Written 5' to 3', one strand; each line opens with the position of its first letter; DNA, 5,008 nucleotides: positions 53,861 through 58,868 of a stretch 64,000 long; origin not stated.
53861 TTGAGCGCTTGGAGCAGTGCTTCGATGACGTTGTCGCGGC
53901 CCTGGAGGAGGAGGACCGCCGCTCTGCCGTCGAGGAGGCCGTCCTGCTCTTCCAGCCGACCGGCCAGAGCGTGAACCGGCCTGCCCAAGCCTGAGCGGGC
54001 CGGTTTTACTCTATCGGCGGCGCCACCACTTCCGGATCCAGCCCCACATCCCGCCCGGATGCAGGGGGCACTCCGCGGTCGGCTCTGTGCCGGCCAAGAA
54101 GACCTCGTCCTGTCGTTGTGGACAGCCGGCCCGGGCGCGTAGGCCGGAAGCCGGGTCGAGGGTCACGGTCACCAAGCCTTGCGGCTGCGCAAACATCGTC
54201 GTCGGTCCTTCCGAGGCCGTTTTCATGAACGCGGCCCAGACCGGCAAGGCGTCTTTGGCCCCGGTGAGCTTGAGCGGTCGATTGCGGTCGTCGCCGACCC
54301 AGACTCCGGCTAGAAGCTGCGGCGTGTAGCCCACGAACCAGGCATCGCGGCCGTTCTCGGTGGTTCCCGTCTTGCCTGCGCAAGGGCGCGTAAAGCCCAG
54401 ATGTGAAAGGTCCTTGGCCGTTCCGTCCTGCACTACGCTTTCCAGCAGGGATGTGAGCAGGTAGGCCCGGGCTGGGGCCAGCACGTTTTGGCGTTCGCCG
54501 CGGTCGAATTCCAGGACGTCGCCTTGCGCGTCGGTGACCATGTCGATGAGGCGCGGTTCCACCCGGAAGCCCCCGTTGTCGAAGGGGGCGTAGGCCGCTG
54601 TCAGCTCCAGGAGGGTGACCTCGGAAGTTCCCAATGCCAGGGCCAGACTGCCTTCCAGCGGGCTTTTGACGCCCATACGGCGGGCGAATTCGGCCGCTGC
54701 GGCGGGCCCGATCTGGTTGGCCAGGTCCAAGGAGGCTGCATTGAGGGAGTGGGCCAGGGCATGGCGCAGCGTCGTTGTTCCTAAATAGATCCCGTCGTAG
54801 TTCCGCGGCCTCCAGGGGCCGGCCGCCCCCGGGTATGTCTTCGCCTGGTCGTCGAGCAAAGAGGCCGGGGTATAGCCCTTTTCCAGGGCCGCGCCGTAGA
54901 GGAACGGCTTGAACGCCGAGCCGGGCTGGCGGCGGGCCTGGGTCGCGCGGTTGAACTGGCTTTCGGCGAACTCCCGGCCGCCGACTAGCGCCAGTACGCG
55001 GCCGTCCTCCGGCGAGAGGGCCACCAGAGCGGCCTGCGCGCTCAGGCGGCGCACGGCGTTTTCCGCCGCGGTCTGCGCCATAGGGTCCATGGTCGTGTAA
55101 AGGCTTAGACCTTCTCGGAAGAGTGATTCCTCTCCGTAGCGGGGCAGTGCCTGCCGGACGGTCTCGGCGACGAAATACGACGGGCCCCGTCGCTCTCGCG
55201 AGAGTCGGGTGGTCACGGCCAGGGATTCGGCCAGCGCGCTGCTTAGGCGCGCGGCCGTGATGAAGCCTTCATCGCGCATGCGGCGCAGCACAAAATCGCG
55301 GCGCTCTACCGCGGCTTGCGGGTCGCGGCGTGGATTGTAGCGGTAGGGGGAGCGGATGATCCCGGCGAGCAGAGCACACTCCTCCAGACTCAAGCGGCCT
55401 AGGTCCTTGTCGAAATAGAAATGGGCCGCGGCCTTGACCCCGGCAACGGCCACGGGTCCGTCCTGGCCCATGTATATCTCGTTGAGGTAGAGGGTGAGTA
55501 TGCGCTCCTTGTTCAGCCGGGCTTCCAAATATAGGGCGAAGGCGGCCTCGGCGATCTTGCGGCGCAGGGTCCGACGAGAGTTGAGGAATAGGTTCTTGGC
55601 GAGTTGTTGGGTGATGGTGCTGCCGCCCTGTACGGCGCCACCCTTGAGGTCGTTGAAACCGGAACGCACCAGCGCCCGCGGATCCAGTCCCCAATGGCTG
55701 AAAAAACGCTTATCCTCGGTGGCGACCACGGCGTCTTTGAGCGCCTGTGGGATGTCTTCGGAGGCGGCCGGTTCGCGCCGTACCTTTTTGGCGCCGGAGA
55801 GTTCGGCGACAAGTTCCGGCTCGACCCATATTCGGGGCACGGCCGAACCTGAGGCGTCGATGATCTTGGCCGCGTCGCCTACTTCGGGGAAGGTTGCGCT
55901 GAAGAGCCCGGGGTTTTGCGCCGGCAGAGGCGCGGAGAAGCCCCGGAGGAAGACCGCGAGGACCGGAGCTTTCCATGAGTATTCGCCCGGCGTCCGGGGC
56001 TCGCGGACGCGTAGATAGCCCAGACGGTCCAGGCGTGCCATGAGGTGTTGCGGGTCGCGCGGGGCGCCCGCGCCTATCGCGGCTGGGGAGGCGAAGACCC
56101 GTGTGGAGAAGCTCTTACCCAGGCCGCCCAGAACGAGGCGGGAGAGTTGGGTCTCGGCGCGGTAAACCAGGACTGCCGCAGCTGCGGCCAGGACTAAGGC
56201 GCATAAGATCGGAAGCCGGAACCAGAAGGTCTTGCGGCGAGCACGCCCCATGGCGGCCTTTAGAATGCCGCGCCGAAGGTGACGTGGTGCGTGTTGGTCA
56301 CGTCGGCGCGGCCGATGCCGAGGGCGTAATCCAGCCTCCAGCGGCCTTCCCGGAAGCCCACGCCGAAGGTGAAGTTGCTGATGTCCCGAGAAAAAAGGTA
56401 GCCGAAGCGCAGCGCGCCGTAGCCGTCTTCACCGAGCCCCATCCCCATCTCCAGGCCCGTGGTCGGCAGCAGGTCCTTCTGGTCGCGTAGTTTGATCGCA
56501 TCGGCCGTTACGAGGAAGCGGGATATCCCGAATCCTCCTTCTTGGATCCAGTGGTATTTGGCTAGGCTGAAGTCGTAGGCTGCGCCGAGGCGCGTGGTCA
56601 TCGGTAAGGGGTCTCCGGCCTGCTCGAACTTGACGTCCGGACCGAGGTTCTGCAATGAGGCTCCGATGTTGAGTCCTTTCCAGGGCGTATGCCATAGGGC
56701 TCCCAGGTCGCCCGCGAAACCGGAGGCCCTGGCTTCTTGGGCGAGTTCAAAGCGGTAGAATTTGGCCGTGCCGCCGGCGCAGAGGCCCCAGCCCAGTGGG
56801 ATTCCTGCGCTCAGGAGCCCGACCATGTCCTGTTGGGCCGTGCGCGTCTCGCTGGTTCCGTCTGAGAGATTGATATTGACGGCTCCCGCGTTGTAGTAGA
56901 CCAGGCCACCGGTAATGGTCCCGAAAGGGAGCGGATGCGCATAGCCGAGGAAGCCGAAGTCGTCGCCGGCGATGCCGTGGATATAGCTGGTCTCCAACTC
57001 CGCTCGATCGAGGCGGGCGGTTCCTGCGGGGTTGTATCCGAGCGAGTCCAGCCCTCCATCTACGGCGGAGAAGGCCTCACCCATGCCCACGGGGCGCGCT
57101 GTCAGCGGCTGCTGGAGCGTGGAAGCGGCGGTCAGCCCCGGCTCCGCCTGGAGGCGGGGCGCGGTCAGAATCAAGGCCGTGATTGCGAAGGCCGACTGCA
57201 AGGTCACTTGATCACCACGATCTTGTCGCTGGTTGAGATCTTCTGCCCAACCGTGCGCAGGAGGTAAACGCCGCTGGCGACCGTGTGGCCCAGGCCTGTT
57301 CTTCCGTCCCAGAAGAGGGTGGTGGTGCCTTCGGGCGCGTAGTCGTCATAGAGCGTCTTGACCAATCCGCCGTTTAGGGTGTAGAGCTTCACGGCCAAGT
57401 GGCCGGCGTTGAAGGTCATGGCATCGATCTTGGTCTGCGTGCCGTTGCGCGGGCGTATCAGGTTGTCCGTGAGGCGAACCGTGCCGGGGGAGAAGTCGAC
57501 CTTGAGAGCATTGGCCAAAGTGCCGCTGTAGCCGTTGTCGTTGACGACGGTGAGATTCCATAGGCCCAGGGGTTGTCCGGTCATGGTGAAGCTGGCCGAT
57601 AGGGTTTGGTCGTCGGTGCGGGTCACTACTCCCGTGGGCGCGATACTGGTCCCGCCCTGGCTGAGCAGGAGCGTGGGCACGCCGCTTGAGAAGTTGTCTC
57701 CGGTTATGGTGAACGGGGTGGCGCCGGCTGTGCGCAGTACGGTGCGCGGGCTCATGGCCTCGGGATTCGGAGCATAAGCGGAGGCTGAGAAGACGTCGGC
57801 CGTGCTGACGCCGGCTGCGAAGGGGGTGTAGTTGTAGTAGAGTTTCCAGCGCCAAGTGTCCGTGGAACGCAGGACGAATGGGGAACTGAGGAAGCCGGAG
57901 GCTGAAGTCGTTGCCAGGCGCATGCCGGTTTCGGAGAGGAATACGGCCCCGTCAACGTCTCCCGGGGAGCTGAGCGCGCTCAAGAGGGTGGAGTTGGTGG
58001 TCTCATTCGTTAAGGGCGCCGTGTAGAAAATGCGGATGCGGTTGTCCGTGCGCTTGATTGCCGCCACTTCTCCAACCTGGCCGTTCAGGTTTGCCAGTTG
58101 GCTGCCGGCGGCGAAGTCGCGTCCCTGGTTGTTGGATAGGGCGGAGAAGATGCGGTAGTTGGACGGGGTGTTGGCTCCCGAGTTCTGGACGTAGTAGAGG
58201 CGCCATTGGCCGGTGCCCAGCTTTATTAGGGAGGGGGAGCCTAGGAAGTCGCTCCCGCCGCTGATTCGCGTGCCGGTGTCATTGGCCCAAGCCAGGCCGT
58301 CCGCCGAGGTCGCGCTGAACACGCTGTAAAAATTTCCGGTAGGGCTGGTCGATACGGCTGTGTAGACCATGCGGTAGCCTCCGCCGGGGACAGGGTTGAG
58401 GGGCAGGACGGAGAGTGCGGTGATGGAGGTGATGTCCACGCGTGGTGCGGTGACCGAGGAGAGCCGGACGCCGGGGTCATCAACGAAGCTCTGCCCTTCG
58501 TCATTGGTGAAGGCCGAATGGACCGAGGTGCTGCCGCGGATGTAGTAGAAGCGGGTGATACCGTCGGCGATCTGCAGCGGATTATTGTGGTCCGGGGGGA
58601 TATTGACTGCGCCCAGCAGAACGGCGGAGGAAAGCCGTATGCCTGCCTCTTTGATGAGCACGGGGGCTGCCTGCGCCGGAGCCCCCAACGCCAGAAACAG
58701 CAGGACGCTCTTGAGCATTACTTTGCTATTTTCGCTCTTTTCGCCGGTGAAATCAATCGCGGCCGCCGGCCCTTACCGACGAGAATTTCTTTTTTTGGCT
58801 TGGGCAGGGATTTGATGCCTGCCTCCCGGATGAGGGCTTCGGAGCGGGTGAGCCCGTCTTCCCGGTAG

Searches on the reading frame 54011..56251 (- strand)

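Call 24: search_protein_families(library=pfam, proteins=[window:54011-56251:-], max_evalue=0.0001)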
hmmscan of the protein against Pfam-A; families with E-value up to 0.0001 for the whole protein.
window:54011-56251:- (746 aa): 3 families
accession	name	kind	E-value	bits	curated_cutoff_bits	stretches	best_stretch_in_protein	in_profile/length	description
PF00912.28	Transgly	-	3.1e-61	206.3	27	1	148-325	5-177/178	Transglycosylase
PF00905.27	Transpeptidase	-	1e-31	110.8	22.1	1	408-645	2-267/299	Penicillin binding protein transpeptidase domain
PF14814.11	UB2H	-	1.9e-06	28.3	27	1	61-109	3-51/85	Bifunctional transglycosylase second domain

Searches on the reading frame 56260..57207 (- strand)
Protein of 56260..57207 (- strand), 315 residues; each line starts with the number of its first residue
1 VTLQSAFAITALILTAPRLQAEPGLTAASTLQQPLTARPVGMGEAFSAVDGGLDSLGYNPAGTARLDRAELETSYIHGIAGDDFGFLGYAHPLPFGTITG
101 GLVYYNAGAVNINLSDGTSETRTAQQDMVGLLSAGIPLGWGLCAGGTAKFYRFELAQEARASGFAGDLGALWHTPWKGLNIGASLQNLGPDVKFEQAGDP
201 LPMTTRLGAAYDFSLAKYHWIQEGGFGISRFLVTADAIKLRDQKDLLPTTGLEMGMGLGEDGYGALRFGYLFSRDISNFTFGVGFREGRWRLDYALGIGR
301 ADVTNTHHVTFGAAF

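Call 60: search_protein_families(library=pfam, proteins=[window:56260-57207:-], max_evalue=0.01)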
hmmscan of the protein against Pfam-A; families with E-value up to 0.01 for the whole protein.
window:56260-57207:- (315 aa): 1 family
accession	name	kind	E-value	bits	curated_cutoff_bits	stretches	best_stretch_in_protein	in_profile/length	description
PF19572.5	PorV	-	0.00013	22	27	1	181-233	185-238/243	Type IX secretion system protein PorV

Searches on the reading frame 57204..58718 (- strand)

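Call 60: search_protein_families(library=pfam, proteins=[window:57204-58718:-], max_evalue=0.01)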
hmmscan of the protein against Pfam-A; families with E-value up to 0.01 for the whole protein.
window:57204-58718:- (504 aa): 1 family
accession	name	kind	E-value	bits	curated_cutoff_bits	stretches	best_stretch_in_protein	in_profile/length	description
PF13860.13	FlgD_ig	-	0.00031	21.1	27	1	428-487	11-71/79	FlgD Ig-like domain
